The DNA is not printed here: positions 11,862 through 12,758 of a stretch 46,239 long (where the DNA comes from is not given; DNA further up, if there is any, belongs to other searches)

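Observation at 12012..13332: Divergent FlhC-like / FlhD-like gene pair with no flagellar genes around it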

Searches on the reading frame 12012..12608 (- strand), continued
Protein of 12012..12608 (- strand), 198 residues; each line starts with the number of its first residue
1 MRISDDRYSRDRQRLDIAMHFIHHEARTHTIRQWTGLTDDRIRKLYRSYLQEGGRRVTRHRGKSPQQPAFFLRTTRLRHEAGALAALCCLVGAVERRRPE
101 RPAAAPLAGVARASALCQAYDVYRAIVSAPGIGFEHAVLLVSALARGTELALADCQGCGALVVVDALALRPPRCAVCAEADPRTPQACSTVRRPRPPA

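Call 53: list_cluster_members(proteins=[P0247, P0262, P0287, P0301, P0320, P0337, P0352, P0370, P0376, P0386])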
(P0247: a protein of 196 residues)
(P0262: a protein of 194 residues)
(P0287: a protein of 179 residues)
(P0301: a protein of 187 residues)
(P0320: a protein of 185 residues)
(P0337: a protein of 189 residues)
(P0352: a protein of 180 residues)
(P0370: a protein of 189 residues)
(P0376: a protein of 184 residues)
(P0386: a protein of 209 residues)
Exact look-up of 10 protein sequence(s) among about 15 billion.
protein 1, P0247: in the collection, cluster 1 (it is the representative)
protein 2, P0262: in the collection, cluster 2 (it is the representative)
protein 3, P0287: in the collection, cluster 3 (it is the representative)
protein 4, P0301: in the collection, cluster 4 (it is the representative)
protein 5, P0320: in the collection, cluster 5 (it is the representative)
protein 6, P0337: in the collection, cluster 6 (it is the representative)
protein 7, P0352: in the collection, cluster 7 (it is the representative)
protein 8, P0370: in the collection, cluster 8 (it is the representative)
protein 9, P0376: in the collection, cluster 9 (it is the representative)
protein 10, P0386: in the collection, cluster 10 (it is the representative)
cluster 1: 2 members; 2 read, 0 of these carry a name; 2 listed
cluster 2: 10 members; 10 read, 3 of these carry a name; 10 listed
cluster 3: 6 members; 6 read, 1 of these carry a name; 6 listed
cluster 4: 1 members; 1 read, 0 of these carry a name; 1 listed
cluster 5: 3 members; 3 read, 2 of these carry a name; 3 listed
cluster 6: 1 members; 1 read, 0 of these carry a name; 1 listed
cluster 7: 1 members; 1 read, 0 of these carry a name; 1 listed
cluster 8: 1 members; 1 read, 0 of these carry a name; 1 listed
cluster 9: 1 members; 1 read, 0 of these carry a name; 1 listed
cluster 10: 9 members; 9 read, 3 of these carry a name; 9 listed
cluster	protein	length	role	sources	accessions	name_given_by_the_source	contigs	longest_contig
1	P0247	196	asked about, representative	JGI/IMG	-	-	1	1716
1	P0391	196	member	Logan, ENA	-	-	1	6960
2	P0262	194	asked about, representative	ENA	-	-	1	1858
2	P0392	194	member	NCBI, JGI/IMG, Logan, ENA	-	hypothetical protein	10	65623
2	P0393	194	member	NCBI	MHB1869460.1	MAG: FlhC family transcriptional regulator [Steroidobacteraceae bacterium]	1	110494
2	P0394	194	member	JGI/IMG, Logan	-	hypothetical protein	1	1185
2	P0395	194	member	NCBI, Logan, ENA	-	-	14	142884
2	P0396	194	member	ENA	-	-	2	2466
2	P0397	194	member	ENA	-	-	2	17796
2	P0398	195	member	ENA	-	-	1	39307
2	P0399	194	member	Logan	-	-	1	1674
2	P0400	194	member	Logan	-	-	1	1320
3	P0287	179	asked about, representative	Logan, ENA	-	-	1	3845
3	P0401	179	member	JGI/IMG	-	hypothetical protein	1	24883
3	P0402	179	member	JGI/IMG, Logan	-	-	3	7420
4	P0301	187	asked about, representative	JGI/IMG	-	-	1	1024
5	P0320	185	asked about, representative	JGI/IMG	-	hypothetical protein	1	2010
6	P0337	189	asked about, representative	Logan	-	-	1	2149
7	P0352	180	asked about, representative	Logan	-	-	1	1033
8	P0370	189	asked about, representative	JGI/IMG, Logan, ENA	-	-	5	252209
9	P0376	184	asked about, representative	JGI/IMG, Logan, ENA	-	-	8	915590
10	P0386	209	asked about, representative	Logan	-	-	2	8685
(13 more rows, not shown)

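Call 55: find_homologous_proteins(query=P0376)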
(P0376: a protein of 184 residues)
Query P0376 (184 aa): 260 proteins with E <= 0.001 among 312 candidates; the best 120 are listed.
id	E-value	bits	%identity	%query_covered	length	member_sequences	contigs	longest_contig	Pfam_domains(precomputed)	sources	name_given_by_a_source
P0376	8.3e-122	422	100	100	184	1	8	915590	-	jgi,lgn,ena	-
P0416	1.8e-79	284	68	99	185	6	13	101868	-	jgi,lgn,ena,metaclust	metaclust:\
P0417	6.3e-33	132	43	94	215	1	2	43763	PF05280.17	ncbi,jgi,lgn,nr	ncbi:MAG TPA: FlhC family transcriptional regulator [Steroidobacteraceae bacterium]|nr:FlhC family t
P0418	6.7e-33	132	42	94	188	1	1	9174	PF05280.17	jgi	jgi:hypothetical protein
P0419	3.8e-32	129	40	94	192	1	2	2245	PF05280.17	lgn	-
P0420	2.3e-31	127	41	94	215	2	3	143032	PF05280.17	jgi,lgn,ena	jgi:hypothetical protein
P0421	3.7e-31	126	41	94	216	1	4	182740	PF05280.17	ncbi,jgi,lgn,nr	ncbi:MAG TPA: FlhC family transcriptional regulator [Steroidobacteraceae bacterium]|nr:FlhC family t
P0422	1.1e-30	125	41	94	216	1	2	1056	PF05280.17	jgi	jgi:hypothetical protein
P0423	7.4e-30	122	40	94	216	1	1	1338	PF05280.17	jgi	jgi:transcriptional activator FlhC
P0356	1.1e-29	121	38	94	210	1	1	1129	PF05280.17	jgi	jgi:hypothetical protein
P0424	4.1e-29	119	40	94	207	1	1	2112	PF05280.17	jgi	jgi:hypothetical protein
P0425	1.3e-28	118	40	95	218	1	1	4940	PF05280.17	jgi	jgi:hypothetical protein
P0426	1.3e-28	118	37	98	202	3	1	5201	PF05280.17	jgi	jgi:hypothetical protein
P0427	1.4e-28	118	40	96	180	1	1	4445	-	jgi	jgi:hypothetical protein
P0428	5.4e-28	116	35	91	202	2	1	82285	PF05280.17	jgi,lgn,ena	-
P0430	1.4e-27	114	40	94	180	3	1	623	PF05280.17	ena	-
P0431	2.1e-27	114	42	93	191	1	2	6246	PF05280.17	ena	-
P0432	2.6e-27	114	40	98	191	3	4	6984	PF05280.17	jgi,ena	-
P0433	2.6e-27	114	41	93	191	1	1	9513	PF05280.17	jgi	jgi:Flagellar transcriptional activator (FlhC)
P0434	3.7e-27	113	40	94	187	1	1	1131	PF05280.17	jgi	jgi:hypothetical protein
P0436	4.6e-27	113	40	96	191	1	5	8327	PF05280.17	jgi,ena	jgi:hypothetical protein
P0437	5.1e-27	113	42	93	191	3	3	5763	PF05280.17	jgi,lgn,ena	jgi:hypothetical protein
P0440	1.9e-26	111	38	94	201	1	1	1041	PF05280.17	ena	-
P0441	3.2e-26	110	40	96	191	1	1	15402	PF05280.17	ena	-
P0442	3.7e-26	110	37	94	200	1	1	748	PF05280.17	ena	-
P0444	7.3e-26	109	39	94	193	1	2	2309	PF05280.17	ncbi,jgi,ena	jgi:hypothetical protein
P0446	8.8e-26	109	38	95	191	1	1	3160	PF05280.17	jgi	jgi:hypothetical protein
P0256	1.0e-25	108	36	100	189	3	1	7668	PF05280.17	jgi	jgi:hypothetical protein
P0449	1.5e-25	108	40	95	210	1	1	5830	PF05280.17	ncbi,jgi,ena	jgi:hypothetical protein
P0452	2.6e-25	107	38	98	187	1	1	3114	PF05280.17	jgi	jgi:hypothetical protein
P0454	3.9e-25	107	38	95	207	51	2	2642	PF05280.17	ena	-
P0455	4.1e-25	106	36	94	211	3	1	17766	PF05280.17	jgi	jgi:hypothetical protein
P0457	4.8e-25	106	39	94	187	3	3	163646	PF05280.17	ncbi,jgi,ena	jgi:hypothetical protein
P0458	5.4e-25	106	38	94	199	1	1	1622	PF05280.17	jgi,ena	-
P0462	7.9e-25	105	38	99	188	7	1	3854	PF05280.17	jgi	jgi:hypothetical protein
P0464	1.0e-24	105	36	96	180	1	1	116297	-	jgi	jgi:hypothetical protein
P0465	1.0e-24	105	36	94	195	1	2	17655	PF05280.17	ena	-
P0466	1.0e-24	105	38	94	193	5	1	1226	PF05280.17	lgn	-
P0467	1.1e-24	105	36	94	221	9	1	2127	PF05280.17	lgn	-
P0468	1.7e-24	104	38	95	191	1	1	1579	PF05280.17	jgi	jgi:hypothetical protein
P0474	3.2e-24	104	37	94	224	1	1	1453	PF05280.17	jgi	jgi:hypothetical protein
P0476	4.5e-24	103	37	95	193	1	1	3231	PF05280.17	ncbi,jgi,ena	jgi:hypothetical protein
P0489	1.4e-23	101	33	96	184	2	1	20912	-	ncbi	-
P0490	1.5e-23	101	30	96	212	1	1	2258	-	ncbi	-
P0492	1.7e-23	101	39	94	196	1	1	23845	-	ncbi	-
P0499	2.3e-23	101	35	100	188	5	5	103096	-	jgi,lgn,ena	-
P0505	4.7e-23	100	36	94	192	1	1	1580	PF05280.17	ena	-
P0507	4.8e-23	100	36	94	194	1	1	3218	PF05280.17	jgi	jgi:hypothetical protein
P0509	6.0e-23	99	36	94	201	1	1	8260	PF05280.17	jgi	jgi:hypothetical protein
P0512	7.3e-23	99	36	95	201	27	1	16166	PF05280.17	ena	-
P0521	1.9e-22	98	37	95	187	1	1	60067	PF05280.17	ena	-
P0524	2.1e-22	98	35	96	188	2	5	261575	-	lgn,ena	-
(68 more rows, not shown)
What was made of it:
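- On FlhDC family (FlhC subunit, PF05280): NCBI nevertheless names some clade members 'FlhC family transcriptional regulator' (calls 53, 55).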

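Call 56: find_encoding_contigs(protein=P0376, flank=8000, max_places=2)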
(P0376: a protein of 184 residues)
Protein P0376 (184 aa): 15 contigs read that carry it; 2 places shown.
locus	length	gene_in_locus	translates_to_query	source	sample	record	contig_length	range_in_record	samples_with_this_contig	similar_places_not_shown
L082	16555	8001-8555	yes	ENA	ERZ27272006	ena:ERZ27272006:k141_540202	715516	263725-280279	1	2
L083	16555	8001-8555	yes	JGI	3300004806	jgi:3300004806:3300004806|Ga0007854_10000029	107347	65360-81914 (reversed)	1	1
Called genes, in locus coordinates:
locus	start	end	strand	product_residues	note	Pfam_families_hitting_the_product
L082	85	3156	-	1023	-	PF00873:ACR_tran, PF03176:MMPL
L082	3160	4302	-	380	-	PF25919:BSH_CusB (faint), PF25973:BSH_CzcB, PF25885:HH_EMRA (weak), PF25876:HH_MFP_RND (weak), PF25989:YknX_C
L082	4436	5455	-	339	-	PF00561:Abhydrolase_1, PF12146:Hydrolase_4, PF12697:Abhydrolase_6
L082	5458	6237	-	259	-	PF01061:ABC2_membrane, PF12698:ABC2_membrane_3 (weak)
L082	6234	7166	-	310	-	PF00005:ABC_tran, PF13304:AAA_21 (weak)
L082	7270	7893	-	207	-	-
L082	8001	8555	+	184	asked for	-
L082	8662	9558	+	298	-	PF09296:NUDIX-like, PF09297:Zn_ribbon_NUD (weak), PF00293:NUDIX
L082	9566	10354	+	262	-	PF01925:TauE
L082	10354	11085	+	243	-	PF05742:TANGO2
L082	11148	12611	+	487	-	PF04966:OprB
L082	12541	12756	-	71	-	-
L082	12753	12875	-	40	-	-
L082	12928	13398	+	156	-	PF01316:Arg_repressor, PF02863:Arg_repressor_C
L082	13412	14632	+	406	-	PF00764:Arginosuc_synth, PF20979:Arginosuc_syn_C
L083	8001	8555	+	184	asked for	-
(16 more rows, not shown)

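Call 57: find_encoding_contigs(protein=P0524, flank=8000, max_places=2)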
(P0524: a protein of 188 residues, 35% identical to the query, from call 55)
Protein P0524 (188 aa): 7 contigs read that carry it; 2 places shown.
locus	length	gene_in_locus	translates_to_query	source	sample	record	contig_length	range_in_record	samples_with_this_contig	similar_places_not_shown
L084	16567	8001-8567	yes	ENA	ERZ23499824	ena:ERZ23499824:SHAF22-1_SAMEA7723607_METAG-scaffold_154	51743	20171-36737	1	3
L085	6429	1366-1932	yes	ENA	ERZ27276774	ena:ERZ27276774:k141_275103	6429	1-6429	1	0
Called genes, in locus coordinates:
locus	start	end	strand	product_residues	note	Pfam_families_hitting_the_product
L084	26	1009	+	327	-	PF00056:Ldh_1_N, PF02866:Ldh_1_C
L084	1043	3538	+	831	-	PF02771:Acyl-CoA_dh_N, PF02770:Acyl-CoA_dh_M, PF00441:Acyl-CoA_dh_1, PF09317:ACDH_C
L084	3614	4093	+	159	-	PF14347:DUF4399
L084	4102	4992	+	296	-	PF13191:AAA_16, PF13173:AAA_14 (weak), PF13245:AAA_19 (faint), PF13401:AAA_22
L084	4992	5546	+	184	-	PF16537:T2SSB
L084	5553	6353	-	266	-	PF01061:ABC2_membrane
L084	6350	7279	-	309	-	PF00005:ABC_tran, PF13304:AAA_21 (weak)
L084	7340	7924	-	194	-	-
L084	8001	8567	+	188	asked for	-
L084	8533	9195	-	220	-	PF02230:Abhydrolase_2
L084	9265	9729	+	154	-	PF01316:Arg_repressor, PF02863:Arg_repressor_C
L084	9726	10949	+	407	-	PF00764:Arginosuc_synth, PF20979:Arginosuc_syn_C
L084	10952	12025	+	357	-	-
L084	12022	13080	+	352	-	PF01118:Semialdhyde_dh, PF22698:Semialdhyde_dhC_1, PF02774:Semialdhyde_dhC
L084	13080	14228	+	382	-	PF00202:Aminotran_3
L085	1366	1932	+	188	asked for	-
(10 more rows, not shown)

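Call 74: find_encoding_contigs(protein=P0421, flank=10000, max_places=1)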
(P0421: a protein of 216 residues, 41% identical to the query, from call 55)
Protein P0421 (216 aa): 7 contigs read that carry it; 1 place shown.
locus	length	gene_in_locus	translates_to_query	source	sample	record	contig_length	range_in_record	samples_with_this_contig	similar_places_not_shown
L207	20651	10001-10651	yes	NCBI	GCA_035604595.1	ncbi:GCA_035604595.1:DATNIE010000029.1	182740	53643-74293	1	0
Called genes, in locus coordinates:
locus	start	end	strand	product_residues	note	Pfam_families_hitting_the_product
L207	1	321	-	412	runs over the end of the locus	PF25984:BSH_YknX (weak), PF25917:BSH_RND (weak), PF25885:HH_EMRA (weak), PF25954:Beta-barrel_RND_2, PF25989:YknX_C (weak)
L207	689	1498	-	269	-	PF05036:SPOR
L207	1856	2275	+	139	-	PF04519:Bactofilin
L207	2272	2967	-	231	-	-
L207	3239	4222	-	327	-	PF00561:Abhydrolase_1, PF12146:Hydrolase_4, PF12697:Abhydrolase_6, PF07859:Abhydrolase_3 (weak)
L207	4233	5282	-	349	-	PF03435:Sacchrp_dh_NADP, PF13460:NAD_binding_10 (weak)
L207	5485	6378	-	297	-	PF02567:PhzC-PhzF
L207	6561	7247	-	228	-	PF02586:SRAP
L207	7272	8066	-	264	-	PF01061:ABC2_membrane, PF12698:ABC2_membrane_3 (weak)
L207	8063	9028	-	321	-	PF00005:ABC_tran, PF13304:AAA_21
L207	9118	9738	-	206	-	-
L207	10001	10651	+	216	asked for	PF05280:FlhC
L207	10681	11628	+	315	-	PF09296:NUDIX-like, PF09297:Zn_ribbon_NUD (weak), PF00293:NUDIX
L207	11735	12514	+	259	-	PF05742:TANGO2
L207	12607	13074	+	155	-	PF01316:Arg_repressor, PF02863:Arg_repressor_C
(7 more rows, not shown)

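Call 75: find_encoding_contigs(protein=P0464, flank=10000, max_places=1)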
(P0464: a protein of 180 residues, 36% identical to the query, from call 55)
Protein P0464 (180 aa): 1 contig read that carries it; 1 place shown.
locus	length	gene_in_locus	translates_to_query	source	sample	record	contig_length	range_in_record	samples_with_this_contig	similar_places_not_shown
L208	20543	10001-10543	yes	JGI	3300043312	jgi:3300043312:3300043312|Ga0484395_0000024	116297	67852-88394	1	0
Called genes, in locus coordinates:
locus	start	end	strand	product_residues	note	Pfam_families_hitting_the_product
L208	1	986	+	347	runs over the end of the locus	PF00158:Sigma54_activat, PF14532:Sigma54_activ_2, PF07728:AAA_5 (weak), PF25601:AAA_lid_14, PF02954:HTH_8 (weak)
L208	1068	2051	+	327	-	PF00056:Ldh_1_N, PF02866:Ldh_1_C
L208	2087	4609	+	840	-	PF02771:Acyl-CoA_dh_N, PF02770:Acyl-CoA_dh_M, PF00441:Acyl-CoA_dh_1, PF09317:ACDH_C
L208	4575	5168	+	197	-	PF14347:DUF4399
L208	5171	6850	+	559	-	PF13191:AAA_16, PF13245:AAA_19 (faint), PF13401:AAA_22, PF01471:PG_binding_1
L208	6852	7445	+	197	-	PF16537:T2SSB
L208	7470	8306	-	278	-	PF01061:ABC2_membrane, PF12698:ABC2_membrane_3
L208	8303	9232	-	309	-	PF00005:ABC_tran, PF13304:AAA_21 (weak)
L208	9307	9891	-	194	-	-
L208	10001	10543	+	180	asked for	-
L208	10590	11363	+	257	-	PF05742:TANGO2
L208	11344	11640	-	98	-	PF02230:Abhydrolase_2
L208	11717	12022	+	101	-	-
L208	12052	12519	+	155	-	PF01316:Arg_repressor, PF02863:Arg_repressor_C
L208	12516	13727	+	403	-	PF00764:Arginosuc_synth, PF20979:Arginosuc_syn_C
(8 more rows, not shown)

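Call 76: find_encoding_contigs(protein=P0499, flank=10000, max_places=1)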
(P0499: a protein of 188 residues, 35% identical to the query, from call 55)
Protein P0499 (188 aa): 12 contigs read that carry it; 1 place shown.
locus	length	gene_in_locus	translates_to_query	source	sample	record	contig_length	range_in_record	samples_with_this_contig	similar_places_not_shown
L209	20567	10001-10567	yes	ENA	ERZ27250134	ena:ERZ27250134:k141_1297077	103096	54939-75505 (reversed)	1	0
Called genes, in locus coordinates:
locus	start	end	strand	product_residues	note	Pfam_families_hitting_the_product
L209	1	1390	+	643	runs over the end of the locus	PF00989:PAS (weak), PF08448:PAS_4 (weak), PF13426:PAS_9 (weak), PF24820:Diguanyl_cycl_sensor (faint), PF00990:GGDEF, PF00563:EAL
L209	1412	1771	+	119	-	-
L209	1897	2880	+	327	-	PF00056:Ldh_1_N, PF02866:Ldh_1_C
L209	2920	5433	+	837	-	PF02771:Acyl-CoA_dh_N, PF02770:Acyl-CoA_dh_M, PF00441:Acyl-CoA_dh_1, PF09317:ACDH_C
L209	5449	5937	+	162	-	PF14347:DUF4399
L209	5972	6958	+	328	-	PF13191:AAA_16, PF13401:AAA_22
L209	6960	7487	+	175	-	PF16537:T2SSB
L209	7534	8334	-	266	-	PF01061:ABC2_membrane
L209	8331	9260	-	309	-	PF00005:ABC_tran, PF13304:AAA_21 (weak)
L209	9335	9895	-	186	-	PF05247:FlhD (faint)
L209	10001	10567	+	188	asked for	-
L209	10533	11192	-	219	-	PF02230:Abhydrolase_2, PF12697:Abhydrolase_6 (weak)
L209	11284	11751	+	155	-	PF01316:Arg_repressor, PF02863:Arg_repressor_C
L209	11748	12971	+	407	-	PF00764:Arginosuc_synth, PF20979:Arginosuc_syn_C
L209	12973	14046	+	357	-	-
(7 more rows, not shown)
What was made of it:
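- The arrangement persists in distant lineages (calls 56, 57, 74-76). The FlhD-like gene is immediately followed by the ABC exporter in the most distant lineages (calls 56, 57, 74-76).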

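Call 78: list_cluster_members(proteins=[P0007, P0022, P0051, P0072, P0113, P0117, P0118, P0489, P0490, P0492])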
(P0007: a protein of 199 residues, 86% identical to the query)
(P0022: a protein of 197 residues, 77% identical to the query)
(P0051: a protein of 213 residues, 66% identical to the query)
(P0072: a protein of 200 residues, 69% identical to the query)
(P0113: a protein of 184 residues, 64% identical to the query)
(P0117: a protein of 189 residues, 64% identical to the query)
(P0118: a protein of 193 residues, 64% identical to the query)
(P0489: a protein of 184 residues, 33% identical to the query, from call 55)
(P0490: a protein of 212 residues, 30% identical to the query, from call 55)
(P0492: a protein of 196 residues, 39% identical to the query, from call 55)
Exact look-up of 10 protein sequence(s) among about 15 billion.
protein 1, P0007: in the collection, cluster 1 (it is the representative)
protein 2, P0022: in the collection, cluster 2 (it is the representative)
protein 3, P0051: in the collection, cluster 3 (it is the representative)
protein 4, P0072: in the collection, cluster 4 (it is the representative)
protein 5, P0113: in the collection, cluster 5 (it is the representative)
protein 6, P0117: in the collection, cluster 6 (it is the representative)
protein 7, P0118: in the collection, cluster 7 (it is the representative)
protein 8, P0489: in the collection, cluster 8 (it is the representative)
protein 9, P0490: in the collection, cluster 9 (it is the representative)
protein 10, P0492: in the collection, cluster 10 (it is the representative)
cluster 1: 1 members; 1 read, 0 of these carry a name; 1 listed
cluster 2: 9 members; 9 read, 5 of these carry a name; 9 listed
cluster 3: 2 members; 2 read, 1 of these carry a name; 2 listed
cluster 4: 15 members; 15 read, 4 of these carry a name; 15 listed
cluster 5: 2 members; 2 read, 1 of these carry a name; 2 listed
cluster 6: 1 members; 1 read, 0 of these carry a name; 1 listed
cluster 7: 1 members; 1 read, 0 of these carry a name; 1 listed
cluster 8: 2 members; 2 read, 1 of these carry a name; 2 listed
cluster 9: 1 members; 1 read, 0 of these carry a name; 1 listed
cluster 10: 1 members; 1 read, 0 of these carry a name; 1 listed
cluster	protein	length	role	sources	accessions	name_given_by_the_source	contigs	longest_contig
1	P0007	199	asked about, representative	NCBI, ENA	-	-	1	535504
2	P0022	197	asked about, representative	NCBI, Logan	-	-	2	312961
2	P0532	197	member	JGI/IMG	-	hypothetical protein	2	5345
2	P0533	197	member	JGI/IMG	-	hypothetical protein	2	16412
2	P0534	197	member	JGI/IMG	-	hypothetical protein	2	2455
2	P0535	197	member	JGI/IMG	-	hypothetical protein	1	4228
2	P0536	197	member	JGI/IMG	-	hypothetical protein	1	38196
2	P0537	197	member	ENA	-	-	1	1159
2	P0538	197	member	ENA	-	-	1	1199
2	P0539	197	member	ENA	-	-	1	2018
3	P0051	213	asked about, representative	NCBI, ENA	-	-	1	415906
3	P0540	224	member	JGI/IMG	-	hypothetical protein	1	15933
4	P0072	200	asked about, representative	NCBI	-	-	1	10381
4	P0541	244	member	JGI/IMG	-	hypothetical protein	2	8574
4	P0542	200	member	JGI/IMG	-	hypothetical protein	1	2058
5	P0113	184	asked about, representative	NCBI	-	-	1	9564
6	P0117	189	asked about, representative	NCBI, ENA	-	-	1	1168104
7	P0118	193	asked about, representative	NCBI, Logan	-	-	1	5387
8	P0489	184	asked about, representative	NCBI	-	-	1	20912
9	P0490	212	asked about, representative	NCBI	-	-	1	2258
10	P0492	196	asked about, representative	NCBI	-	-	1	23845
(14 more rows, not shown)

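Call 87: search_protein_families(library=phrogs, proteins=[window:12012-12608:-], max_evalue=0.1)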
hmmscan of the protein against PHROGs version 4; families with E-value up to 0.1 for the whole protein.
window:12012-12608:- (198 aa): 2 families
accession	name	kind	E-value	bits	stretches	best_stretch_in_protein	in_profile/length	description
phrog_36812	-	unknown function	0.0045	18.2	1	25-64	18-57/89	-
phrog_19079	-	unknown function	0.019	15.7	0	9-48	7-46/192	-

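Call 88: search_protein_families(library=padloc, proteins=[window:12012-12608:-], max_evalue=0.1)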
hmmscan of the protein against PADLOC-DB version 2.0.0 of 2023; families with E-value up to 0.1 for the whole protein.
window:12012-12608:- (198 aa): 0 families
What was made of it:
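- Tried and rejected: PHROGs gave only insignificant hits and PADLOC none (calls 87, 88).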
